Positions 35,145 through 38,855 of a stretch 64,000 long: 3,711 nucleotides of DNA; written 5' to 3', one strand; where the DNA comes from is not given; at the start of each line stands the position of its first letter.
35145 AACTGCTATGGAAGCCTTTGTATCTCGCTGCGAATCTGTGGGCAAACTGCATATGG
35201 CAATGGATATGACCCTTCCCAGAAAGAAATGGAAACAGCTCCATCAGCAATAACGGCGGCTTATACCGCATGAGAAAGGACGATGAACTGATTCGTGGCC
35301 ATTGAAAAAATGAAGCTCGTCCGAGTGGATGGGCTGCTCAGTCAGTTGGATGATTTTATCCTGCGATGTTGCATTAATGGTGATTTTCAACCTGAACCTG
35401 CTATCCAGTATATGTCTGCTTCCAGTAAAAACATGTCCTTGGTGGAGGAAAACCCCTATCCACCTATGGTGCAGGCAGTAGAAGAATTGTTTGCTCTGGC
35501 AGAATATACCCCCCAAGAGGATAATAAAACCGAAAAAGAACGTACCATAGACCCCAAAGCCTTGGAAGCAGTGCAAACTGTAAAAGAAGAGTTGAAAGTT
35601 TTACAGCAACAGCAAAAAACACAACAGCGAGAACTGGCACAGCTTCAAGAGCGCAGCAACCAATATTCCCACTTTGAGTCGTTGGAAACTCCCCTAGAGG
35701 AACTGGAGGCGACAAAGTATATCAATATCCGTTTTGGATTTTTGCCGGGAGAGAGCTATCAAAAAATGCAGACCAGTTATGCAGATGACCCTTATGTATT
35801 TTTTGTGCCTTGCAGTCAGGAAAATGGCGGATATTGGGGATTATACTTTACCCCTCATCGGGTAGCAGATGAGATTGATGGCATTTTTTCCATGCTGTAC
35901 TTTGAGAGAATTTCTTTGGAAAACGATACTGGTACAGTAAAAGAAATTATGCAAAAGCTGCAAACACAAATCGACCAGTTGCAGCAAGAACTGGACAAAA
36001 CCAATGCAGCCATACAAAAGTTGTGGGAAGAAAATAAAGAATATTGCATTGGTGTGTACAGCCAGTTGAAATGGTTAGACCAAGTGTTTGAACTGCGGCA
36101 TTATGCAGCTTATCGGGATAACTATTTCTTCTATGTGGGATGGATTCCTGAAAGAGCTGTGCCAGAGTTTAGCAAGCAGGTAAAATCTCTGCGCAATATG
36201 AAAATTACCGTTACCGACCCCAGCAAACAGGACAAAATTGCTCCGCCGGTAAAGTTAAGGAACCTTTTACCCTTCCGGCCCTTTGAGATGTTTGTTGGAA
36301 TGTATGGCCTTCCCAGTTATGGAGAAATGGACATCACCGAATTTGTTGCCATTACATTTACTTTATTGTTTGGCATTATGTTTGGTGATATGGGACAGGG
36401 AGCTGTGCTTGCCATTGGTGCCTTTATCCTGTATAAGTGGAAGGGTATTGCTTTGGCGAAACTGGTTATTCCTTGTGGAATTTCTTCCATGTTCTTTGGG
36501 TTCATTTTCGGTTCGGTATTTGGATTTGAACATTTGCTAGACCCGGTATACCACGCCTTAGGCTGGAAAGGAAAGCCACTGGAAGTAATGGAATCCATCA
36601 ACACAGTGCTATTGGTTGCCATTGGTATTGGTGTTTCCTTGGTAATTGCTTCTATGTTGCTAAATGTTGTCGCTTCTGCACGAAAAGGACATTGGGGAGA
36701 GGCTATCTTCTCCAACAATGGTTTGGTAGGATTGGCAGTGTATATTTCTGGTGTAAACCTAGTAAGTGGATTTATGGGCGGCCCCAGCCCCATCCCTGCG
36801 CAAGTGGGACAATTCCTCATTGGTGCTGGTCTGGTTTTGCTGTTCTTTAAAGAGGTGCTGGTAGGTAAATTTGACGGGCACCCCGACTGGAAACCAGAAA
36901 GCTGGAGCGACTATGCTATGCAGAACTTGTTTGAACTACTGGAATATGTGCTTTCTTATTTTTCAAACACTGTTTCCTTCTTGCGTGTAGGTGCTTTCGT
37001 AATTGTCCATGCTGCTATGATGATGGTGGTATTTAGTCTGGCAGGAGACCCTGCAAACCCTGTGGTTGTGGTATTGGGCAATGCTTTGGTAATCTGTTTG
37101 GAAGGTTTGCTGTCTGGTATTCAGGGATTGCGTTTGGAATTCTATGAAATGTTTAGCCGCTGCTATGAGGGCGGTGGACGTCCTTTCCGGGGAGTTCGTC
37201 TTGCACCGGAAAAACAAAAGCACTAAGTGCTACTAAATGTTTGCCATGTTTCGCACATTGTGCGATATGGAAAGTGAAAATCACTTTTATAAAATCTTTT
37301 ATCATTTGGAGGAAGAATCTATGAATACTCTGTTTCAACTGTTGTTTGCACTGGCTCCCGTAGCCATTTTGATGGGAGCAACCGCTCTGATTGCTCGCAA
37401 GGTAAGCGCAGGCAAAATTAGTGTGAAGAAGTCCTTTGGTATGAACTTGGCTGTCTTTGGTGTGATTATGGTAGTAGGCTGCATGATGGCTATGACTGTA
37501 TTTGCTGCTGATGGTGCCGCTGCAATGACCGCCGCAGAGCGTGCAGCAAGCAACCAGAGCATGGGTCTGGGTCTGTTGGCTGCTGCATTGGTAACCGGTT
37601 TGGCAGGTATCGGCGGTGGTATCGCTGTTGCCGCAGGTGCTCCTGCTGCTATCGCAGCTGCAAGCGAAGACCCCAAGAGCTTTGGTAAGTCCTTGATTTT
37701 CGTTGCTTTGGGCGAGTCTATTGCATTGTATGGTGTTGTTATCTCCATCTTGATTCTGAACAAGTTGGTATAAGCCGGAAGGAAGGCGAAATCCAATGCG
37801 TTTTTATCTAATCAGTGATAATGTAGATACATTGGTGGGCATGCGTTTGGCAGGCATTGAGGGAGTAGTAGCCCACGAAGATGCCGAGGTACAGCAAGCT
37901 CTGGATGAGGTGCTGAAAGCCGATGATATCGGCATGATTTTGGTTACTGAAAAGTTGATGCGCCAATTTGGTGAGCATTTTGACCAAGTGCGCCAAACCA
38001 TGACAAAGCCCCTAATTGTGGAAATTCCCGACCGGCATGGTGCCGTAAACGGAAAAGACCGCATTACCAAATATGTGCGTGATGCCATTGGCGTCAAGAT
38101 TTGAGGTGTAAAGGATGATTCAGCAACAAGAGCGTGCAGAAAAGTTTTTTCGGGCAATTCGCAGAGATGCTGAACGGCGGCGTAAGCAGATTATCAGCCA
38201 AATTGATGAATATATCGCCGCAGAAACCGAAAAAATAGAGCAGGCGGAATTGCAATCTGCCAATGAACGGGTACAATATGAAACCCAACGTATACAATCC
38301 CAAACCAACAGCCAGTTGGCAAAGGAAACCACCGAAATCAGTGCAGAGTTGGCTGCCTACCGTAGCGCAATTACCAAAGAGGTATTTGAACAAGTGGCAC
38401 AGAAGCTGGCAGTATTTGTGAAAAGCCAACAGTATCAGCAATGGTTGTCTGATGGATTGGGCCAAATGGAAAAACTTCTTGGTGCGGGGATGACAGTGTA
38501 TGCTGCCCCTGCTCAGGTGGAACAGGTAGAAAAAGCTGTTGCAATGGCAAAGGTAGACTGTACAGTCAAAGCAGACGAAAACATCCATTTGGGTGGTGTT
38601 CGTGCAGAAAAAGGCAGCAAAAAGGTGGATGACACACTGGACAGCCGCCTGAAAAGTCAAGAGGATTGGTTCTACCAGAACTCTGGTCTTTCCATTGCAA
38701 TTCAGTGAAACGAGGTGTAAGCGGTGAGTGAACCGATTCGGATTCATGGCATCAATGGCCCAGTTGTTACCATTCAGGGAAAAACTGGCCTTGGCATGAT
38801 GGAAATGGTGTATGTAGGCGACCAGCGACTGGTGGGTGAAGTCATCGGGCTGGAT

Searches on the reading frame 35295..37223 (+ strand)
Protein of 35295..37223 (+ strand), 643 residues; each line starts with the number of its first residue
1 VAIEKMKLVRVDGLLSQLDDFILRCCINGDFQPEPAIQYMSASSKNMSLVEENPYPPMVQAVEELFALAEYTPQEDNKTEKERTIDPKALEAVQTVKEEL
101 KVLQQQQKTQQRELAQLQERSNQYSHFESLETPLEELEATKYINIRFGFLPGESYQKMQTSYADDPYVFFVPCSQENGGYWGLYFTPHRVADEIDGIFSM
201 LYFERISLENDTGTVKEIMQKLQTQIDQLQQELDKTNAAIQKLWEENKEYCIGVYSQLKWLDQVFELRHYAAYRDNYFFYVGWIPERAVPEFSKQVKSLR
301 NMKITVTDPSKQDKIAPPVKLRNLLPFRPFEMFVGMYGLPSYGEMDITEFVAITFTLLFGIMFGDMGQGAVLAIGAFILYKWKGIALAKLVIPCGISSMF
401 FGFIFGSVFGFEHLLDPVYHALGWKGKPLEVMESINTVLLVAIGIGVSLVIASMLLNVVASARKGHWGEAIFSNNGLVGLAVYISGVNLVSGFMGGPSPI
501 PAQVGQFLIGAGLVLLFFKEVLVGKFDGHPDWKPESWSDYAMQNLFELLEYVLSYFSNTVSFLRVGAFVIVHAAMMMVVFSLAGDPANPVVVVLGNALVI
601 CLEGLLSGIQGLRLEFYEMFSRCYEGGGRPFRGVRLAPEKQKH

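Call 4: search_protein_families(library=pfam, proteins=[window:35295-37223:+], max_evalue=0.1)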
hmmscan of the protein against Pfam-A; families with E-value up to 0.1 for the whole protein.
window:35295-37223:+ (643 aa): 4 families
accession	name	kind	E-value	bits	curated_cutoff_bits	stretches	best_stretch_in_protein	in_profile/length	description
PF01496.24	V_ATPase_I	-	9.6e-24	83.8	30.7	2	187-382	216-416/815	V-type ATPase 116kDa subunit family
PF05859.17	Mis12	-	0.00027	21.2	25.7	1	87-242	112-201/231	Mis12 protein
PF13222.11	DUF4030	-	0.059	13.8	25.2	0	208-257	95-138/142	Protein of unknown function (DUF4030)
PF06785.16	UPF0242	-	0.099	13.1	33.5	0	211-249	84-122/194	Uncharacterised protein family (UPF0242) N-terminus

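Call 6: search_protein_families(library=ncbifam, proteins=[window:35295-37223:+], max_evalue=0.1)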
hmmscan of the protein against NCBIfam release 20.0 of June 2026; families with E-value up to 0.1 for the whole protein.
window:35295-37223:+ (643 aa): 10 families
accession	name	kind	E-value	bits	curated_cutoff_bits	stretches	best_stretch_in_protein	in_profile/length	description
NF004434.0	PRK05771.3-3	equivalog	1.1e-58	199.4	777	1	88-639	93-680/686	V-type ATP synthase subunit I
NF004430.0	PRK05771.2-4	equivalog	3.1e-58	197.9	670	1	62-631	66-634/646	V-type ATP synthase subunit I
NF004428.0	PRK05771.2-1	equivalog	1.6e-53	181.9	766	1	70-633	95-668/680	V-type ATP synthase subunit I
NF004433.0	PRK05771.3-2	equivalog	3.3e-34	118.3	1173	2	97-382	101-377/701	V-type ATP synthase subunit I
NF004427.0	PRK05771.1-1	equivalog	8.2e-31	107.4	942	1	64-637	101-653/668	V-type ATP synthase subunit I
NF004435.0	PRK05771.3-4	equivalog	7e-26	90.8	1410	2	217-382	215-379/701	V-type ATP synthase subunit I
NF004432.0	PRK05771.3-1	equivalog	3.5e-21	75.3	1044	2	199-379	189-368/643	V-type ATP synthase subunit I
NF004429.0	PRK05771.2-2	equivalog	2.9e-17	62.7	799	1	206-618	176-586/608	V-type ATP synthase subunit I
NF004431.0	PRK05771.2-5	equivalog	1e-16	60.6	851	2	57-384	44-345/649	V-type ATP synthase subunit I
TIGR04211.1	SH3_and_anchor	equivalog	0.028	14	65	0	212-249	61-98/198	TIGR04211 family SH3 domain-containing protein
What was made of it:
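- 35295..37226 (+): Full-length subunit I (a), 643 aa, with its own N-terminal arm (about residues 1-318) plus the membrane domain. PF01496 E 9.6e-24 and NCBIfam subunit I models E 1e-58 (calls 4, 6).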

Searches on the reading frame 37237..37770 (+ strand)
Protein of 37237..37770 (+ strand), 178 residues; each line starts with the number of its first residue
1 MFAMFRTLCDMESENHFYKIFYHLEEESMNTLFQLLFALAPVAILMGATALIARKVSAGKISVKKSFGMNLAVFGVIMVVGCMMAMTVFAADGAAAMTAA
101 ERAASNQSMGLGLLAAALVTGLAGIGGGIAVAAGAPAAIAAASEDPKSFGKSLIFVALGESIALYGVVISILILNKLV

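Call 4: search_protein_families(library=pfam, proteins=[window:37237-37770:+], max_evalue=0.1)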
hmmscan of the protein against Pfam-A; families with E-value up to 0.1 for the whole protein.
window:37237-37770:+ (178 aa): 2 families
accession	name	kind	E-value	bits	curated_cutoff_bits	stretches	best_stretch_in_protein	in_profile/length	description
PF00137.26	ATP-synt_C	-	6.3e-14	52.4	24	1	114-173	1-60/60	ATP synthase subunit C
PF07344.16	Amastin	-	0.026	14.8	27.2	1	30-124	59-153/157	Amastin surface glycoprotein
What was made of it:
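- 37321..37773 (+): Subunit K (c, proteolipid), about 150 aa. The mechanical ORF starts at 37237, but orthologues are 150-151 aa. PF00137 (call 4).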

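Call 6: search_protein_families(library=ncbifam, proteins=[window:37237-37770:+], max_evalue=0.1)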
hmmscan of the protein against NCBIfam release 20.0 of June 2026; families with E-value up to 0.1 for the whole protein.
window:37237-37770:+ (178 aa): 11 families
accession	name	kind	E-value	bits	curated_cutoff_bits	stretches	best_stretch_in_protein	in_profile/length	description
NF004888.0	PRK06251.1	equivalog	5.5e-15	55.4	101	1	94-174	16-98/102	V-type ATP synthase subunit K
NF005124.0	PRK06558.1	equivalog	1.6e-09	37.7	127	1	106-177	11-82/159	V-type ATP synthase subunit K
NF004913.0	PRK06271.1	equivalog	2.8e-07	30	211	1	69-174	127-215/220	V-type ATP synthase subunit K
NF011483.0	PRK14893.1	equivalog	9.1e-05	22.5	188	1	109-174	89-154/162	V-type ATP synthase subunit K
NF006219.0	PRK08344.1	equivalog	0.00013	21.8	108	1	58-176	44-159/161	V-type ATP synthase subunit K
NF005363.0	PRK06876.1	equivalog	0.0044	16.8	71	1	106-176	2-76/80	F0F1 ATP synthase subunit C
NF007200.0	PRK09621.1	equivalog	0.0054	16.7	108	1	113-173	6-66/141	ATP synthase subunit C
NF005608.0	PRK07354.1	equivalog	0.0067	17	128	1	113-174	10-75/81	F0F1 ATP synthase subunit C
NF005174.0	PRK06649.1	equivalog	0.045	13.8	127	0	63-172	34-140/143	V-type ATP synthase subunit K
NF042915.1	MAB_1171c_fam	subfamily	0.084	11.9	100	0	33-170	96-228/362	MAB_1171c family putative transporter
NF005521.0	PRK07159.1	equivalog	0.094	12.8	122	1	96-173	21-97/101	F0F1 ATP synthase subunit C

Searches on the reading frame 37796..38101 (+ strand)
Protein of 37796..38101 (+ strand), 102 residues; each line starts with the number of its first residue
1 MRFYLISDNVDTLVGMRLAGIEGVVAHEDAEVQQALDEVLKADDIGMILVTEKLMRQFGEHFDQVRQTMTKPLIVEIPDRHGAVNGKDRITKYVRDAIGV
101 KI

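Call 4: search_protein_families(library=pfam, proteins=[window:37796-38101:+], max_evalue=0.1)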
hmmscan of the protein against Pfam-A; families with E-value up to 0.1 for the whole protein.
window:37796-38101:+ (102 aa): 1 family
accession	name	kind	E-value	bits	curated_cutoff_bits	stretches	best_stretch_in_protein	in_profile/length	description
PF01990.22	ATP-synt_F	-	1.1e-24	87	23.5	1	5-94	3-91/91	ATP synthase (F/14-kDa) subunit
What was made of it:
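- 37796..38104 (+): Subunit F, 102 aa. PF01990, E 1.1e-24 (call 4).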

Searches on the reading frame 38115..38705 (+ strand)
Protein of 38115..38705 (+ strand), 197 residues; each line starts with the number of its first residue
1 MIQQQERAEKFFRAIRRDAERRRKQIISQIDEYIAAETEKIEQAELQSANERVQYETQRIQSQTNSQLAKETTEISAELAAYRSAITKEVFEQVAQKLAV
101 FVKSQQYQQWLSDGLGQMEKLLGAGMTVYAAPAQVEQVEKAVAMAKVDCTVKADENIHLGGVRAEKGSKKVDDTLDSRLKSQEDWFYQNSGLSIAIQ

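Call 4: search_protein_families(library=pfam, proteins=[window:38115-38705:+], max_evalue=0.1)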
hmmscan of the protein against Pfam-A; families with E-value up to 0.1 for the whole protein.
window:38115-38705:+ (197 aa): 4 families
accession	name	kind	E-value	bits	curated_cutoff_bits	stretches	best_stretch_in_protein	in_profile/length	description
PF01991.23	vATP-synt_E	-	9.2e-09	35.5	24.2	1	15-181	2-185/199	ATP synthase (E/31 kDa) subunit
PF02108.21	FliH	-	6.2e-06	26.6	24.1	1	59-180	9-126/128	Flagellar assembly protein FliH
PF13623.11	SurA_N_2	-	0.0047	17.2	28.5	1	39-113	49-121/145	SurA-like N-terminal domain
PF00213.23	OSCP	-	0.02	15.4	22.3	1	136-181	123-167/172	ATP synthase delta (OSCP) subunit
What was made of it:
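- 38115..38708 (+): Subunit E, 197 aa, a peripheral-stalk subunit. PF01991, E 9.2e-9 (call 4).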

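Call 6: search_protein_families(library=ncbifam, proteins=[window:38115-38705:+], max_evalue=0.1)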
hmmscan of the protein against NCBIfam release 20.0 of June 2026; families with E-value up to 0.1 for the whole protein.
window:38115-38705:+ (197 aa): 3 families
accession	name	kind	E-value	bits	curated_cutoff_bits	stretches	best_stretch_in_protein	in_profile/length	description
NF033816.1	Cj0069_fam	subfamily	0.0029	16.8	150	1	68-141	28-103/334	Cj0069 family protein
NF004270.2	PRK05687.2-1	equivalog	0.0039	16.8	180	1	54-180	94-216/223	flagellar assembly protein FliH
NF010636.0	PRK14033.1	equivalog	0.026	13.3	479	1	72-142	210-281/376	bifunctional 2-methylcitrate synthase/citrate synthase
